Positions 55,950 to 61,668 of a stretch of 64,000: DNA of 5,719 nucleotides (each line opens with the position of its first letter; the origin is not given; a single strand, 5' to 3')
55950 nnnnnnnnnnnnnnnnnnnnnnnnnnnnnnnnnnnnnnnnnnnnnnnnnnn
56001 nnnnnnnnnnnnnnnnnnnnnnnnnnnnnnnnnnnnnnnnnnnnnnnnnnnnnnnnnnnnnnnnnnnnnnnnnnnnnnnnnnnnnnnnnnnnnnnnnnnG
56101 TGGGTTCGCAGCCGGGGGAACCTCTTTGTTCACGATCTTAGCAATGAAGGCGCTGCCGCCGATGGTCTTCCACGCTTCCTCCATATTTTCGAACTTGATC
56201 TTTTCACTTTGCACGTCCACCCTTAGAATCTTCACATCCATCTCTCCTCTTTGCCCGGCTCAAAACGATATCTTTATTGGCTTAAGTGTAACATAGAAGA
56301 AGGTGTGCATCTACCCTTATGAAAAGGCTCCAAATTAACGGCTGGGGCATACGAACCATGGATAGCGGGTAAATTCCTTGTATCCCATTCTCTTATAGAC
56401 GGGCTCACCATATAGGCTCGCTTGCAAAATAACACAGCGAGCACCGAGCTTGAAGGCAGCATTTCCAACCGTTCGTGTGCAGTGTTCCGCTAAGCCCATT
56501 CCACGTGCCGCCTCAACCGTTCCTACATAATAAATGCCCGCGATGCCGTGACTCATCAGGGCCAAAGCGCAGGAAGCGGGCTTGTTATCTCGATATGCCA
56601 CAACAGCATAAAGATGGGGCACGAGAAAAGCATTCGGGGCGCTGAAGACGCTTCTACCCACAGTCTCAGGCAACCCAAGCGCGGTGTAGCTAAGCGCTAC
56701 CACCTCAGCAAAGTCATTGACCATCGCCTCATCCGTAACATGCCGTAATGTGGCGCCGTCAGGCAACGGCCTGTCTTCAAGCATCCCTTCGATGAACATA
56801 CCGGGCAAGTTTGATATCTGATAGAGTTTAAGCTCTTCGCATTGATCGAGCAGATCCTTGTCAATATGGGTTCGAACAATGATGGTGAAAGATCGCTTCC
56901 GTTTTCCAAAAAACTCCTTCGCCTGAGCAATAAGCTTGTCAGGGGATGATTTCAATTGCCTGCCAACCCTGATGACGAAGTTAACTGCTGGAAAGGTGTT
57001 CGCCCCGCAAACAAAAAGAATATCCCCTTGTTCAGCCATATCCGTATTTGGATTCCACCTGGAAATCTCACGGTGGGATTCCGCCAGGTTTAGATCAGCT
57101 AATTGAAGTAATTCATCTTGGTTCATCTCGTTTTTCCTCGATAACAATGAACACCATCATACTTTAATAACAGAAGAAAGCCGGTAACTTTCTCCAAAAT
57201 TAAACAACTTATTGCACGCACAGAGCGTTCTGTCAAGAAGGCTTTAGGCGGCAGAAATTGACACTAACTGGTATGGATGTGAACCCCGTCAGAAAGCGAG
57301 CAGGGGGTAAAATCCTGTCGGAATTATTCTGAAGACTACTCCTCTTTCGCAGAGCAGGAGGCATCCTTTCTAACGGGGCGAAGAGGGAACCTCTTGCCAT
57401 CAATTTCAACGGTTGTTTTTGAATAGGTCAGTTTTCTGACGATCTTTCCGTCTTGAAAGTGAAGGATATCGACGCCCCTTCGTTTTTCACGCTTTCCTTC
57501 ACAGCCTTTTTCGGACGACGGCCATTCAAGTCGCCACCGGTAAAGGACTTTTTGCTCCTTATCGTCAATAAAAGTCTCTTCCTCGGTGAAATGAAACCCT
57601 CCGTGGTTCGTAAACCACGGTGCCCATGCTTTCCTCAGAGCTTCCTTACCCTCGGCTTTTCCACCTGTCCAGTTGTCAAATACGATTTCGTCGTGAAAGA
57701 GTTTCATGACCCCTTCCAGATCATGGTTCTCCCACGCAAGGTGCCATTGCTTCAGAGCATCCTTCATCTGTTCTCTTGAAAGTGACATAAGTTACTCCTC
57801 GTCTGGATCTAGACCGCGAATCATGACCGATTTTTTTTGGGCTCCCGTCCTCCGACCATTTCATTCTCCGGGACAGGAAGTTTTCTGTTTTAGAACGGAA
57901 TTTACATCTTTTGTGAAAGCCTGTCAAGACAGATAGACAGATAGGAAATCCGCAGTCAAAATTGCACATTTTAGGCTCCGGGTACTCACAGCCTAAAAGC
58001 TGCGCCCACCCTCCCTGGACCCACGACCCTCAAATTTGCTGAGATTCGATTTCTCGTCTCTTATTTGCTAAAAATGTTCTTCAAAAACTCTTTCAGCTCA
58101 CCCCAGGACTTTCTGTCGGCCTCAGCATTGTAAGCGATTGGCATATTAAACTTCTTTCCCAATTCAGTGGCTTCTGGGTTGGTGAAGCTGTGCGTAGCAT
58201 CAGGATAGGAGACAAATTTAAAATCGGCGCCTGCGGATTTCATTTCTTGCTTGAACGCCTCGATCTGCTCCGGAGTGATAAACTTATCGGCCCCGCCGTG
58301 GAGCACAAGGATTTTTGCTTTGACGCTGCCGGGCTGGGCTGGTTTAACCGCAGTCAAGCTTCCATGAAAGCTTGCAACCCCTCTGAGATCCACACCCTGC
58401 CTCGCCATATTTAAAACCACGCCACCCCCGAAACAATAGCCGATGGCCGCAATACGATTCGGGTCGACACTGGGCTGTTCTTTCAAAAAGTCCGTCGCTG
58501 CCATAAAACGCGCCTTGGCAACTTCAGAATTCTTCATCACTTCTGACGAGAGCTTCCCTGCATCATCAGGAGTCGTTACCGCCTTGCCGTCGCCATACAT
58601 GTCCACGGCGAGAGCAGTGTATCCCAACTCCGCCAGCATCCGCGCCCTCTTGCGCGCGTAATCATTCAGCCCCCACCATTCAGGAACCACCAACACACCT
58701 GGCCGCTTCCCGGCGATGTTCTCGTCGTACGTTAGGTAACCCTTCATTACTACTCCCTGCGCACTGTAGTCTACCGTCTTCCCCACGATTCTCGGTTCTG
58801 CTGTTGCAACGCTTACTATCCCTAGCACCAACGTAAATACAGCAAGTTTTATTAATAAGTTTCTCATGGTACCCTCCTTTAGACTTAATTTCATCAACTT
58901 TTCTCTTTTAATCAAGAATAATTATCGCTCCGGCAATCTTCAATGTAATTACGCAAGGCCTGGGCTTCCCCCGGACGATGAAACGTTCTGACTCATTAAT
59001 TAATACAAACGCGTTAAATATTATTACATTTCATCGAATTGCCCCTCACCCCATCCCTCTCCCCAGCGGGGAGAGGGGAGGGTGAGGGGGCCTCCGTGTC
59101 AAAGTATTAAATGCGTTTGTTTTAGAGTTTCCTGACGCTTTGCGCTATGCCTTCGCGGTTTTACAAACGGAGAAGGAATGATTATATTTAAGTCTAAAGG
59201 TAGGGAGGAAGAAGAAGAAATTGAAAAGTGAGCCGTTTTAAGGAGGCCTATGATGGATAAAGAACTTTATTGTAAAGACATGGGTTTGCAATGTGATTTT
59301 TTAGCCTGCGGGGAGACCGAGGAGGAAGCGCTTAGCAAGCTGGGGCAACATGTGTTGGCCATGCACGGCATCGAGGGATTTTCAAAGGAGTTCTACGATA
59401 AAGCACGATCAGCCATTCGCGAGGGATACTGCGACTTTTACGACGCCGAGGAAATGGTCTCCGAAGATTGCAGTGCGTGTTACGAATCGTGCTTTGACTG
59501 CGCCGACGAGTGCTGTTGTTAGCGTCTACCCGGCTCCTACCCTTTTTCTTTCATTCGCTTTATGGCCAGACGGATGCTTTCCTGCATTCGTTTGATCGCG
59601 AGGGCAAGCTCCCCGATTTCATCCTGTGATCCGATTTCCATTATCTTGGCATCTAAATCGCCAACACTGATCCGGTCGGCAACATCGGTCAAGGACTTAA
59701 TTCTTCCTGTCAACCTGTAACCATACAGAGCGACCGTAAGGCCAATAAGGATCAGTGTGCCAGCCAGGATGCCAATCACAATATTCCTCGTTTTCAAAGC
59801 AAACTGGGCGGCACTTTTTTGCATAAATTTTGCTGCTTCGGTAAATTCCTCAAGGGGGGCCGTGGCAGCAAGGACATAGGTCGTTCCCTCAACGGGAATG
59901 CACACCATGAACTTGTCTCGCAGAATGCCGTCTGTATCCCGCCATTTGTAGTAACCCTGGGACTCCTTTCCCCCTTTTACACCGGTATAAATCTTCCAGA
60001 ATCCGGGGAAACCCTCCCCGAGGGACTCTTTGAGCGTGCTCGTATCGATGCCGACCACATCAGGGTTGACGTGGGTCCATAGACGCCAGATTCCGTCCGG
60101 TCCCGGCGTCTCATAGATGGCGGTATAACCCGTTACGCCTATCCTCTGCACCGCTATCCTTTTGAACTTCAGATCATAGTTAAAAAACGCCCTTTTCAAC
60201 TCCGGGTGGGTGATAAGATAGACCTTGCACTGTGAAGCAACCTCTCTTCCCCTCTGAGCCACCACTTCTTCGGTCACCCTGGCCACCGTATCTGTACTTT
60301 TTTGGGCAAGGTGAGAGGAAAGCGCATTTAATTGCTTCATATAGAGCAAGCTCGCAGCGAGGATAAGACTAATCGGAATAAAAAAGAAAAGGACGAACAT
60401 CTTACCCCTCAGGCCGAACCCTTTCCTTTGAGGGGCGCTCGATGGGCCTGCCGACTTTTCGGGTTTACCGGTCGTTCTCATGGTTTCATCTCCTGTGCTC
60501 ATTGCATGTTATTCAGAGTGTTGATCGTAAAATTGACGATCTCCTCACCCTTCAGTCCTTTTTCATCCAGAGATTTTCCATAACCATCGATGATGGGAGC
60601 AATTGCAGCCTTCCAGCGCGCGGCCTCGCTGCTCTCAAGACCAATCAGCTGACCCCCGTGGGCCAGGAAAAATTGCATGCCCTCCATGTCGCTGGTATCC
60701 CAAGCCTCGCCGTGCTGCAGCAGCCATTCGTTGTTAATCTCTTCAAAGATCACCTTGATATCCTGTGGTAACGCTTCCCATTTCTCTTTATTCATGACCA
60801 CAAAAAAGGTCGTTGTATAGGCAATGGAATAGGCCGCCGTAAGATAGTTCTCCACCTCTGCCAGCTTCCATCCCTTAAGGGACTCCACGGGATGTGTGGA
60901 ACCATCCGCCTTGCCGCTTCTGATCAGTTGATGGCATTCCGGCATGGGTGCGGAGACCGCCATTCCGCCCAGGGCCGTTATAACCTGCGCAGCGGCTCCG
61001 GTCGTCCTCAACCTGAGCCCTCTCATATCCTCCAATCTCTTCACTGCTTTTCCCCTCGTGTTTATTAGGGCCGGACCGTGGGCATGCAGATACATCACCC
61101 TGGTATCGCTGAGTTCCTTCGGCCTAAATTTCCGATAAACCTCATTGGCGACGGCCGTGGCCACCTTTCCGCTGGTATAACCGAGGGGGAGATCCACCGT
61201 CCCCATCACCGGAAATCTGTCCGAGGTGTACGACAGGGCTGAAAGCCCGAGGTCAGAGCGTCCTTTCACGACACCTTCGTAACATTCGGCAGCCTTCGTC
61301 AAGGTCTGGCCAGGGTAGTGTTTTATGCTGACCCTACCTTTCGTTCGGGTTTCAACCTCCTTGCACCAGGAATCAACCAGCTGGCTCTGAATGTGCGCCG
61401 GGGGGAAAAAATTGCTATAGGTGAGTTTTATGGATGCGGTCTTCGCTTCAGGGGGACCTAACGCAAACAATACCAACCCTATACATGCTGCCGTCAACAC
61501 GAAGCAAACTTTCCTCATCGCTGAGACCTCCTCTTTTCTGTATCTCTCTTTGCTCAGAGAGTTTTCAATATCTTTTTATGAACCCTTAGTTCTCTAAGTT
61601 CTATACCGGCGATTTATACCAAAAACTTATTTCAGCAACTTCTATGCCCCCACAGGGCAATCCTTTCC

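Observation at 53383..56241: Single-polypeptide fusion of tungsten aldehyde:ferredoxin oxidoreductase and iron-type alcohol dehydrogenase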

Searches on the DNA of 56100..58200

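Call 72: search_rna_families(source=window, start=56100, end=58200, threshold=evalue, max_evalue=1)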
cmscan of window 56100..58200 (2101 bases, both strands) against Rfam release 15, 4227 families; matches with E-value up to 1: 0.
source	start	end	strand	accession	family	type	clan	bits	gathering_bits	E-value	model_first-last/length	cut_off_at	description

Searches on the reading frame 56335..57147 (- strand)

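Call 3: search_protein_families(library=pfam, proteins=[window:56335-57147:-], max_evalue=0.01)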
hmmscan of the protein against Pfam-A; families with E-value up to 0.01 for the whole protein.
window:56335-57147:- (270 aa): 4 families
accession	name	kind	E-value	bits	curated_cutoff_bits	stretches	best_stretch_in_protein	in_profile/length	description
PF00583.31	Acetyltransf_1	-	0.00013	22.7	20.7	1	174-256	28-116/116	Acetyltransferase (GNAT) family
PF13508.13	Acetyltransf_7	-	0.0013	19.5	27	1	181-258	5-84/84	Acetyltransferase (GNAT) domain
PF20992.2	CBP66_2nd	-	0.0034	17.8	27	0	215-253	36-74/78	Nuclear cap binding complex subunit CBP66 second domain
PF13673.13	Acetyltransf_10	-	0.0061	17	23.6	1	178-259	30-110/128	Acetyltransferase (GNAT) domain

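Call 52: search_protein_families(library=ncbifam, proteins=[window:56335-57147:-], max_evalue=0.001)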
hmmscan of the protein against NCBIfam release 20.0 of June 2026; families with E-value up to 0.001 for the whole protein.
window:56335-57147:- (270 aa): 0 families

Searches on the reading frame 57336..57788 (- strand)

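Call 3: search_protein_families(library=pfam, proteins=[window:57336-57788:-], max_evalue=0.01)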
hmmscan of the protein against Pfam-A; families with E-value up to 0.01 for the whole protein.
window:57336-57788:- (150 aa): 5 families
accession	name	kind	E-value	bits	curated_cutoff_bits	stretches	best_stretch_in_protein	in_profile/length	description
PF12680.13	SnoaL_2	-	4.6e-18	66.1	27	1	13-118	2-101/102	SnoaL-like domain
PF07366.18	SnoaL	-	3.2e-10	40.3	28.4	1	10-119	2-113/126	SnoaL-like polyketide cyclase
PF13474.12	SnoaL_3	-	2e-07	31.8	22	1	10-77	3-71/121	SnoaL-like domain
PF14534.12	DUF4440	-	8.8e-06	26.6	25.2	1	11-114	4-103/107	Domain of unknown function (DUF4440)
PF13577.12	SnoaL_4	-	0.005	17.3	24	1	3-62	4-64/126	SnoaL-like domain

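Call 52: search_protein_families(library=ncbifam, proteins=[window:57336-57788:-], max_evalue=0.001)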
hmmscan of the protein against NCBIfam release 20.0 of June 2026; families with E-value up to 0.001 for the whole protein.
window:57336-57788:- (150 aa): 2 families
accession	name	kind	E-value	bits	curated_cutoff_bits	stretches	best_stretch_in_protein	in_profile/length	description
TIGR02096.1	TIGR02096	subfamily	1.7e-07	31.6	97.1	1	11-123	3-119/129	ketosteroid isomerase-related protein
TIGR02246.1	TIGR02246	subfamily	1.6e-05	24.8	33.95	1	10-62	8-60/128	SgcJ/EcaC family oxidoreductase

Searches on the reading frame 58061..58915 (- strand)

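Call 3: search_protein_families(library=pfam, proteins=[window:58061-58915:-], max_evalue=0.01)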
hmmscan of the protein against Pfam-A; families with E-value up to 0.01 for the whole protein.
window:58061-58915:- (284 aa): 9 families
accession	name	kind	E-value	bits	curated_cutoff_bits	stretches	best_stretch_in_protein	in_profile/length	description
PF01738.24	DLH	-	1.2e-49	169.3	21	1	58-281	2-216/217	Dienelactone hydrolase family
PF00326.27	Peptidase_S9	-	2.7e-12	47.1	22.6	2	190-250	135-195/213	Prolyl oligopeptidase family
PF08840.17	BAAT_C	-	1.7e-07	31.9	20.9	1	137-190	6-59/210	BAAT / Acyl-CoA thioester hydrolase C terminal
PF12146.15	Hydrolase_4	-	1.9e-07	31.1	27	1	194-246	186-236/239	Serine aminopeptidase, S33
PF02230.22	Abhydrolase_2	-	7.4e-06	26.4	23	1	149-248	101-205/217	Phospholipase/Carboxylesterase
PF12740.14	PETase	-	4.7e-05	23.4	28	1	59-255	42-224/263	PET hydrolase-like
PF12697.13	Abhydrolase_6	-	5.5e-05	24.4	26.3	1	90-179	17-85/217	Alpha/beta hydrolase family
PF00561.26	Abhydrolase_1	-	0.00083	19.5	25.8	0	80-173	16-89/245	alpha/beta hydrolase fold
PF07859.19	Abhydrolase_3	-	0.0065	16.7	25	0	201-245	167-209/210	alpha/beta hydrolase fold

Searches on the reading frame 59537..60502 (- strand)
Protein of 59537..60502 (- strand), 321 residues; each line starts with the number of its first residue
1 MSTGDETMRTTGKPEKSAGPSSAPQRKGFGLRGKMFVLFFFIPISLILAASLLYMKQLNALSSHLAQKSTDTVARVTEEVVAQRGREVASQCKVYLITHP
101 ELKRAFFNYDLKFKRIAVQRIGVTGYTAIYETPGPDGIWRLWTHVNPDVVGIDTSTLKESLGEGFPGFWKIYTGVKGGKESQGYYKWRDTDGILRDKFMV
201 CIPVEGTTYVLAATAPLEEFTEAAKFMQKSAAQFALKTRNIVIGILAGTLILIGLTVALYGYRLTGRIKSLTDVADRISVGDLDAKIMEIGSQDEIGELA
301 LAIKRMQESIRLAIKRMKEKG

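Call 19: search_protein_families(library=pfam, proteins=[window:59537-60502:-], max_evalue=0.001)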
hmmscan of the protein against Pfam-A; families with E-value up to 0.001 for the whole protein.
window:59537-60502:- (321 aa): 1 family
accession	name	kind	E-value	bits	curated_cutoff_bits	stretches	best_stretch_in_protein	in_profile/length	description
PF00672.30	HAMP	-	4.3e-12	46.6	25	1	261-311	3-52/53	HAMP domain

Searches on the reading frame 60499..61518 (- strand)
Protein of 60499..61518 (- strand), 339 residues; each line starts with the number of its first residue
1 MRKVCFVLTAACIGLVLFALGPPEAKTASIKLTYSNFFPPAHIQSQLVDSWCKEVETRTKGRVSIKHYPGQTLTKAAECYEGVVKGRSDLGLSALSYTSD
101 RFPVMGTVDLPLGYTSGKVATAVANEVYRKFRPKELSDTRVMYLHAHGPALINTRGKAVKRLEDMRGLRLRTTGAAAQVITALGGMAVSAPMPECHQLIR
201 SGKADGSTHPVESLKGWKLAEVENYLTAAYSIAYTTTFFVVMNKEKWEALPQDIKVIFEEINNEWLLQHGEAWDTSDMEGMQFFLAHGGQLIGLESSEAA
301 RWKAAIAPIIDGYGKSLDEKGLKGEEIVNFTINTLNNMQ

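Call 19: search_protein_families(library=pfam, proteins=[window:60499-61518:-], max_evalue=0.001)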
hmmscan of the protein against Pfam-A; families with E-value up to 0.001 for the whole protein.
window:60499-61518:- (339 aa): 1 family
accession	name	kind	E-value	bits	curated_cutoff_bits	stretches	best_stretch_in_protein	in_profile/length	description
PF03480.18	DctP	-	3.6e-41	141.8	23.4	1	36-312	3-281/286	Bacterial extracellular solute-binding protein, family 7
